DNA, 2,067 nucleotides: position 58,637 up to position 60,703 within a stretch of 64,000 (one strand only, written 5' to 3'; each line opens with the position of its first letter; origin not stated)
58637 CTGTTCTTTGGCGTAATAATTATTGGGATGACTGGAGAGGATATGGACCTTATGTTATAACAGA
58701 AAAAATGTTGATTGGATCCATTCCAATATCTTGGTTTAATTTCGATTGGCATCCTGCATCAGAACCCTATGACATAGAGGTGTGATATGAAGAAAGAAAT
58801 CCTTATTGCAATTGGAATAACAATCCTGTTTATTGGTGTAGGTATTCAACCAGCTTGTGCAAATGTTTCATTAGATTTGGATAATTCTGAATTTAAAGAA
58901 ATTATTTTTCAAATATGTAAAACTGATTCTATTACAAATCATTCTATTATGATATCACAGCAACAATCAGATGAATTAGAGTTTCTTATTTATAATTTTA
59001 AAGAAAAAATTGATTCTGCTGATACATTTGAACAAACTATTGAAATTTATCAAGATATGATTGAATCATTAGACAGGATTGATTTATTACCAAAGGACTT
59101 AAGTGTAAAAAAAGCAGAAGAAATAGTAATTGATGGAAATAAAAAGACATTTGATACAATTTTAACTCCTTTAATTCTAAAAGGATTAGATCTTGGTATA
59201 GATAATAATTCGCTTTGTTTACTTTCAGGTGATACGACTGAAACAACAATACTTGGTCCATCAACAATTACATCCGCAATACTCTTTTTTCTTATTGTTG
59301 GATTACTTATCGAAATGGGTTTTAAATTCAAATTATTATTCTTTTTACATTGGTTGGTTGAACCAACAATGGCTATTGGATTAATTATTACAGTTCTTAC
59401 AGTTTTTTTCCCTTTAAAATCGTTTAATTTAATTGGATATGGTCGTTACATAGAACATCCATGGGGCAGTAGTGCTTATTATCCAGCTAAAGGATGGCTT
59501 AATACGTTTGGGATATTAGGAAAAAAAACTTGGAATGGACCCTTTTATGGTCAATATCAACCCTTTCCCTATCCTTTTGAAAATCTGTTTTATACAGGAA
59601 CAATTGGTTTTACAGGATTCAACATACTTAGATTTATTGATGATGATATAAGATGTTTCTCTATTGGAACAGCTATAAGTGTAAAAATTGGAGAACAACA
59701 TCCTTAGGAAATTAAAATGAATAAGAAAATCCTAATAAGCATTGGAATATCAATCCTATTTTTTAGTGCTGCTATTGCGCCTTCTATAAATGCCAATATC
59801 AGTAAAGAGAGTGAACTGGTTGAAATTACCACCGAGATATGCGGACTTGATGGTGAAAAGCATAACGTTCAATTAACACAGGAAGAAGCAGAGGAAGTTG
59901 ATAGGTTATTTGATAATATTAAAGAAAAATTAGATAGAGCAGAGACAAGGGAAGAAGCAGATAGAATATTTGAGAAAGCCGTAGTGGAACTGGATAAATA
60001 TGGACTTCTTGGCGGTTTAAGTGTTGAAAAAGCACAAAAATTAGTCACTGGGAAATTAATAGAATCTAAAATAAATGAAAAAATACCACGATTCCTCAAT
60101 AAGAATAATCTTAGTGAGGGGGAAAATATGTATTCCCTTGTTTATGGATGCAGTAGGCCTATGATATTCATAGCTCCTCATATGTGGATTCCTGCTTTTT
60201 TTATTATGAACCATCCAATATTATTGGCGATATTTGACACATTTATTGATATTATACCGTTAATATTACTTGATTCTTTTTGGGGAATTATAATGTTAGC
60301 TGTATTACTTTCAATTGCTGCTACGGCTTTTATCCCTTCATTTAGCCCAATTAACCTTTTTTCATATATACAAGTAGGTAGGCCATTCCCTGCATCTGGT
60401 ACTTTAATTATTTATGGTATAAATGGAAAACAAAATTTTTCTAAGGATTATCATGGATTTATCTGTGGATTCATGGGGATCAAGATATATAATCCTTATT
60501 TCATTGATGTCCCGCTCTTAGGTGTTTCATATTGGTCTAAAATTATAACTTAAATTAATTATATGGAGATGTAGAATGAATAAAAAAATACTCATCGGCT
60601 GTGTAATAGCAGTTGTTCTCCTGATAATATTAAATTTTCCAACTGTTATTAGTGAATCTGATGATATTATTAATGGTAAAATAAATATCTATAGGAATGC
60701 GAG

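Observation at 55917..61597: Cell-surface locus: CARDB-like protein, beta-helix protein and a tandem array of four paralogous signal-anchored proteins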

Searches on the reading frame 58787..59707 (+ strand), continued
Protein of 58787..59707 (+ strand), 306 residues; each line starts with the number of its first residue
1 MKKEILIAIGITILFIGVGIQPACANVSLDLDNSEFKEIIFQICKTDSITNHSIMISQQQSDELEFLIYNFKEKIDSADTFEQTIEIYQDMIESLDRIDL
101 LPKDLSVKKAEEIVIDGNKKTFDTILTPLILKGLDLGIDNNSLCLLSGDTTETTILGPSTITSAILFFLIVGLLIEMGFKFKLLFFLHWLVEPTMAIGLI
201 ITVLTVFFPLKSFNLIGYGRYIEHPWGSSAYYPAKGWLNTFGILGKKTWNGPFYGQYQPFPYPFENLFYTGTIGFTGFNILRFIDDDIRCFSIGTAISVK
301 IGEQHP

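Call 73: fold_search(model_id=the predicted structure, library=viral)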
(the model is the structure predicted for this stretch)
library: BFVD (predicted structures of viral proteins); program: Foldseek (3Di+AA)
matches with E <= 10: 873; with E <= 0.001: 0
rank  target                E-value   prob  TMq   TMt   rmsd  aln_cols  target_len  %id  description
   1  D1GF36                2.5e-02  1.00  0.23  0.66   2.6        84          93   11  Uncharacterized protein [Sulfolobus spindle-shaped virus 6]
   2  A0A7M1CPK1            4.4e-02  0.72  0.14  0.28  10.8       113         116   14  (no name in the UniProt tables at hand)
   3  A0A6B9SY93            7.3e-02  0.66  0.14  0.31  15.5       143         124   10  Uncharacterized protein [Bacillus phage SRT01hs]
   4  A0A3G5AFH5            8.1e-02  0.89  0.17  0.38   7.5       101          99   11  Uncharacterized protein [Hyperionvirus sp.]
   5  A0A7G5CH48            8.6e-02  0.82  0.13  0.26  27.9       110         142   12  (no name in the UniProt tables at hand)
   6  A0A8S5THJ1            9.6e-02  0.96  0.12  0.20   7.9        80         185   10  Uncharacterized protein [Myoviridae sp. ctIty1]
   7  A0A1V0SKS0            9.6e-02  0.21  0.11  0.18  20.1       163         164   12  Uncharacterized protein [Klosneuvirus KNV1]
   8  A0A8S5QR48            1.0e-01  0.06  0.09  0.07  22.7       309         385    9  Uncharacterized protein [Myoviridae sp. ctgXL3]
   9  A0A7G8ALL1            1.2e-01  0.13  0.14  0.11  23.9       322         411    7  (no name in the UniProt tables at hand)
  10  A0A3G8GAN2            1.3e-01  0.85  0.13  0.32   7.2        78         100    8  (no name in the UniProt tables at hand)
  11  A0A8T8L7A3            1.3e-01  0.97  0.16  0.54   5.6        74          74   11  (no name in the UniProt tables at hand)
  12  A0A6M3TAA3            1.3e-01  0.16  0.09  0.16  20.0       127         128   10  Putative DNA primase [Pseudomonas phage MR4]
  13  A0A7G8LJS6            1.5e-01  0.66  0.16  0.33  10.2       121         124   12  Uncharacterized protein [Pseudomonas phage PlaquesPlease]
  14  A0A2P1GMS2            1.5e-01  0.18  0.11  0.15  18.2       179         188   11  Uncharacterized protein [Beihai dimarhabodovirus 1]
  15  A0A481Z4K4            1.8e-01  0.20  0.12  0.20  16.0       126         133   17  Uncharacterized protein [Pithovirus LCPAC103]
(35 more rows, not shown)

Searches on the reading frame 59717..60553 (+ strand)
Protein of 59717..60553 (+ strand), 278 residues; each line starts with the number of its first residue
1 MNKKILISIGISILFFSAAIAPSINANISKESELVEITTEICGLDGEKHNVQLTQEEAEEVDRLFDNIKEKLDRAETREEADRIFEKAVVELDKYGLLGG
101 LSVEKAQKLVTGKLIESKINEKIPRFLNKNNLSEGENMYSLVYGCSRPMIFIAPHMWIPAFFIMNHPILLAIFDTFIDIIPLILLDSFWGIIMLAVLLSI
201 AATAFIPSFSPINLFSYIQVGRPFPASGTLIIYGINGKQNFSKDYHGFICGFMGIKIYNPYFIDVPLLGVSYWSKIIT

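Call 3: search_protein_families(library=pfam, proteins=[window:59717-60553:+], max_evalue=1)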
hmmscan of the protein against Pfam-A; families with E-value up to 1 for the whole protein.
window:59717-60553:+ (278 aa): 2 families
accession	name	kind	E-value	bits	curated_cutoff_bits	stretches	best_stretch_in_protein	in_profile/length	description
PF05405.19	Mt_ATP-synt_B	-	0.08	13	21.7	1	24-87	67-130/163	Mitochondrial ATP synthase B chain precursor (ATP-synt_B)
PF08066.17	PMC2NT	-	0.21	12.6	23.3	0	18-74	19-77/91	PMC2NT (NUC016) domain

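Call 16: list_cluster_members(proteins=[P0001, window:59717-60553:+, window:60576-61004:+, window:61037-61597:+, window:61931-63829:-, window:55917-57533:-])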
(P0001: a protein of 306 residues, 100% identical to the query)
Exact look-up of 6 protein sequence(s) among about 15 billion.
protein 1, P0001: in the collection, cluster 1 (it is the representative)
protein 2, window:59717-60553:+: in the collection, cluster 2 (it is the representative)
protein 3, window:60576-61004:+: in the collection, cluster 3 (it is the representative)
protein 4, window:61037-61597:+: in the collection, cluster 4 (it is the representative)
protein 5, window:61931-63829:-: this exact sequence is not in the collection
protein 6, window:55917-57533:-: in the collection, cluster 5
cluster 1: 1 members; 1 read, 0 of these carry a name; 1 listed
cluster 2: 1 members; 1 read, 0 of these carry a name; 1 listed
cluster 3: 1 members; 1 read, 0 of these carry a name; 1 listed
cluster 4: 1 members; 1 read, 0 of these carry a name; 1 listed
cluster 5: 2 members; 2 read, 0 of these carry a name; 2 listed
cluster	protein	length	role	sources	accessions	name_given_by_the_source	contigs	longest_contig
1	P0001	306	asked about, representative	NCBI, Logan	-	-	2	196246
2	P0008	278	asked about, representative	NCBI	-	-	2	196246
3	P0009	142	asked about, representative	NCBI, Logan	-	-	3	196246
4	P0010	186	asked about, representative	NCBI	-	-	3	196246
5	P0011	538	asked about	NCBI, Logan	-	-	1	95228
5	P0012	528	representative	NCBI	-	-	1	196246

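Call 35: find_related_loci(query=A3, collection=genome_contigs, flank=8000)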
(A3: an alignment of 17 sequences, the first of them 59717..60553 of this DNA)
Query A3 (278 aa) in genome_contigs; peptide patterns used: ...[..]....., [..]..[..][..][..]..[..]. (x = any residue, [..] = any of these).
70 stretches matched a pattern; 14 encode a relative of the query (tblastn E <= 1e-3); 13 distinct loci.
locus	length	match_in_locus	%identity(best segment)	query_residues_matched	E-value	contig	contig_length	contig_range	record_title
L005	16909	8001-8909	37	1-276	5e-51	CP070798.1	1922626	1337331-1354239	MAG: Thermoplasmatales archaeon isolate bin14 chromosome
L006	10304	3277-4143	39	3-276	4e-45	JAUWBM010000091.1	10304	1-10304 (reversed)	MAG: Thermoplasmatota archaeon isolate CSMAG_1320 CSMAG_1320_k141_926386_length_10304_cov_14.9697, whole genome shotgun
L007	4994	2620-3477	36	7-276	4e-42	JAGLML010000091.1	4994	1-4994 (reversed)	MAG: Thermoplasmatales archaeon isolate RS_5_57 ROV157_5.bin.57.fa_91, whole genome shotgun sequence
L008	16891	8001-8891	38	1-273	2e-41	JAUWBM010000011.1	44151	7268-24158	MAG: Thermoplasmatota archaeon isolate CSMAG_1320 CSMAG_1320_k141_18146_length_44151_cov_16.9920, whole genome shotgun s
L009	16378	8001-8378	60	3-129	5e-40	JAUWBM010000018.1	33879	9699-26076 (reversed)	MAG: Thermoplasmatota archaeon isolate CSMAG_1320 CSMAG_1320_k141_218009_length_33879_cov_16.6392, whole genome shotgun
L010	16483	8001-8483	45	7-164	3e-39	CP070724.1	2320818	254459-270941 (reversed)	MAG: Thermoplasmatales archaeon isolate bin45 chromosome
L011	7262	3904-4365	49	4-151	7e-38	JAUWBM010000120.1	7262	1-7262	MAG: Thermoplasmatota archaeon isolate CSMAG_1320 CSMAG_1320_k141_25861_length_7262_cov_9.7561, whole genome shotgun seq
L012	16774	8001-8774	33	1-261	7e-38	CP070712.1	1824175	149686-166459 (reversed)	MAG: Thermoplasmatales archaeon isolate bin50 chromosome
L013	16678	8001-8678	37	7-237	9e-38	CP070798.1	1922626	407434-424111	MAG: Thermoplasmatales archaeon isolate bin14 chromosome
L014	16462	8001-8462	51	1-153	8e-37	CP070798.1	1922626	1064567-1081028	MAG: Thermoplasmatales archaeon isolate bin14 chromosome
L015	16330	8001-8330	62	1-112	9e-35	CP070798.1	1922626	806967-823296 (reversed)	MAG: Thermoplasmatales archaeon isolate bin14 chromosome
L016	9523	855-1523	32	19-247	2e-23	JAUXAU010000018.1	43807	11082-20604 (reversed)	MAG: Thermoplasmatota archaeon isolate CSMAG_2770 CSMAG_2770_k141_488047_length_43807_cov_25.8972, whole genome shotgun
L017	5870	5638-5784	43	86-134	3e-7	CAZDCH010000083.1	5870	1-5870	MAG TPA_asm: uncultured Thermoplasmatales archaeon isolate binchicken_co6_521 genome assembly, contig: NODE_18092_length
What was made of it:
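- One chromosome carries four loci (call 35).
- Tried and rejected: A narrower alignment worked (call 35).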

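Call 42: search_protein_families(library=ncbifam, proteins=[window:59717-60553:+], max_evalue=1)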
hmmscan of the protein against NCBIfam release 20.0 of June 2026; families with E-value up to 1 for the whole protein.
window:59717-60553:+ (278 aa): 1 family
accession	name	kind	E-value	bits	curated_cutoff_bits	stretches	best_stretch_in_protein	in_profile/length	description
NF010947.0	PRK14367.1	equivalog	0.14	11.3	315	1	210-259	136-183/202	Maf-like protein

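Call 60: find_related_loci(query=A3, collection=metagenome_contigs, flank=6000)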
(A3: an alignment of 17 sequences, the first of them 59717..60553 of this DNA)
Query A3 (278 aa) in metagenome_contigs; peptide patterns used: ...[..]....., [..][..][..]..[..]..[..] (x = any residue, [..] = any of these).
372 stretches matched a pattern; 155 encode a relative of the query (tblastn E <= 1e-3); the best 80 are kept; 80 distinct loci.
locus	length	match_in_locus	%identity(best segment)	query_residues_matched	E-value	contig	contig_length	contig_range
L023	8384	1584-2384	42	8-247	2e-51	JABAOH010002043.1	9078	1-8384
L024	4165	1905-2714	39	3-276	4e-48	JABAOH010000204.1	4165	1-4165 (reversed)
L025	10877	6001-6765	40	4-272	7e-48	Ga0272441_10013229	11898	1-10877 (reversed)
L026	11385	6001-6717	41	1-247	3e-46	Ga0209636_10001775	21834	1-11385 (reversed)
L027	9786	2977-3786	38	7-260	3e-46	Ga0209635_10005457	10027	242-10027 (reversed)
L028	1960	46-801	42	3-259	3e-46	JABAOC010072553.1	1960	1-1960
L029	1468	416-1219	39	4-257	6e-47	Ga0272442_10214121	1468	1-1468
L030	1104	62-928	37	3-276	3e-47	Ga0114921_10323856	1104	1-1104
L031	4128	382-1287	37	1-276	8e-45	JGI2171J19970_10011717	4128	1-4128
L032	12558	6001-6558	48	4-189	1e-44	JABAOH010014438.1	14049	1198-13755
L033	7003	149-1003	37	4-257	3e-44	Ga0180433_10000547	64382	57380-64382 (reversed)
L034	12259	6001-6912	35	1-276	3e-43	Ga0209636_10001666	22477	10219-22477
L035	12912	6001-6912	35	1-276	3e-43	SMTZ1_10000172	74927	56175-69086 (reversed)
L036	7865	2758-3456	40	7-254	2e-43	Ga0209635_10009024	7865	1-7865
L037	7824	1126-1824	40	7-254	1e-43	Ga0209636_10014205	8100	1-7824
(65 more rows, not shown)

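Call 69: search_protein_families(library=phrogs, proteins=[window:59717-60553:+], max_evalue=0.01)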
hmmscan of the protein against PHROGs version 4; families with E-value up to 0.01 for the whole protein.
window:59717-60553:+ (278 aa): 0 families

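Call 70: search_protein_families(library=padloc, proteins=[window:59717-60553:+], max_evalue=0.01)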
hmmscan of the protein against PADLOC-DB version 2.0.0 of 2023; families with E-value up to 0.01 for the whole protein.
window:59717-60553:+ (278 aa): 0 families

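Call 79: search_protein_families(library=pfam, proteins=[L006:171-1817:-, L006:1929-3272:+, L006:4242-4607:+, L006:4632-5225:+, L005:4418-5851:-, L010:1461-5231:+], max_evalue=0.01)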
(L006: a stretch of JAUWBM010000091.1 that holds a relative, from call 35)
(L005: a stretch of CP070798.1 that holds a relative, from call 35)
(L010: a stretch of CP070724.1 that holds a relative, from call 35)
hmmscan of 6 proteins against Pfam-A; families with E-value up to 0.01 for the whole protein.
L006:171-1817:- (548 aa): 5 families
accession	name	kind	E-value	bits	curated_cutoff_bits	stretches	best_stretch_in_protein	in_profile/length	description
PF13570.13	Beta-prop_ACSF4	-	9.9e-22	78.2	133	1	154-376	38-257/329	Beta-alanine-activating enzyme, beta-propeller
PF13360.13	PQQ_2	-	7e-15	55.7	27.6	2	267-377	4-104/233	Outer membrane protein assembly factor BamB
PF19501.5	PcRGLX_1st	-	0.0017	18.5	22.1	0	188-199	52-63/83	PcRGLX-like N-terminal RIFT barrel domain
PF01011.28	PQQ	-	0.0024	17.1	26.7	0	295-332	56-93/595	Glucose/ethanol/alcohol dehydrogenase, beta-propeller domain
PF25292.1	Beta-prop_CGLA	-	0.0051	16.8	26.8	0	180-244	3-72/316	Lambda-carrageenase beta-propeller domain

L006:1929-3272:+ (447 aa): 2 families
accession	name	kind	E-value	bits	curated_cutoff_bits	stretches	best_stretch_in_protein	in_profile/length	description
PF13229.12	Beta_helix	-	1.5e-21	77.1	25.9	2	229-389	2-158/158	Right handed beta helix region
PF05048.19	NosD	-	1.1e-14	54.8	23.6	2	258-422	44-212/212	Periplasmic copper-binding protein (NosD)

L006:4242-4607:+ (121 aa): 1 family
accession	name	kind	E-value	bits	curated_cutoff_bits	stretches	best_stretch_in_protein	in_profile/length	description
PF09976.15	TPR_21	-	0.007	16.6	25.5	0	9-61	10-62/193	Tetratricopeptide repeat-like domain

L006:4632-5225:+ (197 aa): 0 families

L005:4418-5851:- (477 aa): 5 families
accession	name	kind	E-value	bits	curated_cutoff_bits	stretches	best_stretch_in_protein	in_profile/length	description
PF13360.13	PQQ_2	-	1.5e-33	116.9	27.6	3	173-347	3-147/233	Outer membrane protein assembly factor BamB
PF13570.13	Beta-prop_ACSF4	-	4e-17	63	133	2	279-461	71-224/329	Beta-alanine-activating enzyme, beta-propeller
PF01011.28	PQQ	-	7.2e-07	28.7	26.7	0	330-391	19-84/595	Glucose/ethanol/alcohol dehydrogenase, beta-propeller domain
PF25293.1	Beta-prop_EMC1_N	-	0.00035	20.7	34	0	334-393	91-148/219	EMC1 N-terminal beta-propeller domain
PF23727.1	Beta-prop_FAM234A_B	-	0.0077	15.2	26.4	0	170-190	97-117/467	FAM234A/B beta-propeller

L010:1461-5231:+ (1256 aa): 12 families
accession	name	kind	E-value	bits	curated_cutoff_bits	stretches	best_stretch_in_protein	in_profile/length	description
PF13517.12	FG-GAP_3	-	4.8e-33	114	26.9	10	710-766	1-60/61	FG-GAP-like repeat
PF13570.13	Beta-prop_ACSF4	-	1.7e-31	110.3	133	3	379-651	61-302/329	Beta-alanine-activating enzyme, beta-propeller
PF13360.13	PQQ_2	-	1.5e-30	107.1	27.6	4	480-652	34-199/233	Outer membrane protein assembly factor BamB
PF01839.29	FG-GAP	-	1.1e-18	67.1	22.1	2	113-147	3-27/37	FG-GAP repeat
PF23727.1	Beta-prop_FAM234A_B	-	1.5e-18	67.1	26.4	2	583-670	53-145/467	FAM234A/B beta-propeller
PF23743.1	Beta-prop_BBS7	-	2.5e-08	34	27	1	735-815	207-290/299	BBS7 beta-propeller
PF14783.12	BBS2_Mid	-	4.2e-07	30.5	27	0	751-778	1-28/108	Ciliary BBSome complex subunit 2, middle region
PF25292.1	Beta-prop_CGLA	-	1.5e-06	28.3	26.8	1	690-778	19-103/316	Lambda-carrageenase beta-propeller domain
PF00652.28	Ricin_B_lectin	-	1.2e-05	25.9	29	0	497-581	34-119/126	Ricin-type beta-trefoil lectin domain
PF18911.6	PKD_4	-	0.00059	20.3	27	1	1137-1219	7-81/85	PKD domain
PF25788.1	Ig_Rha78A_N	-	0.0013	19.4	27.4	0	890-919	63-92/105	Rha78A-like, N-terminal immunoglobulin domain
PF00801.26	PKD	-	0.0013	19.1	23.5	1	1152-1212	17-71/80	PKD domain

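Call 94: find_related_loci(query=A3, collection=viral_contigs, flank=6000)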
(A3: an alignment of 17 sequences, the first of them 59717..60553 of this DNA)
Query A3 (278 aa) in viral_contigs; peptide patterns used: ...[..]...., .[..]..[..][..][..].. (x = any residue, [..] = any of these).
15 stretches matched a pattern, but none encodes a relative of the query by tblastn (E <= 1e-3).
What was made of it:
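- On Anti-phage defence or phage protein families: No FAM_A was found in IMG/VR (call 94).
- Closest known: NosD-like proteins of sediment microbes and viruses proposed to act in adhesion. Different: FAM_A was not found in IMG/VR viral contigs (call 94).
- There are no PADLOC hits (call 70) and no copies in IMG/VR viral contigs (call 94).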
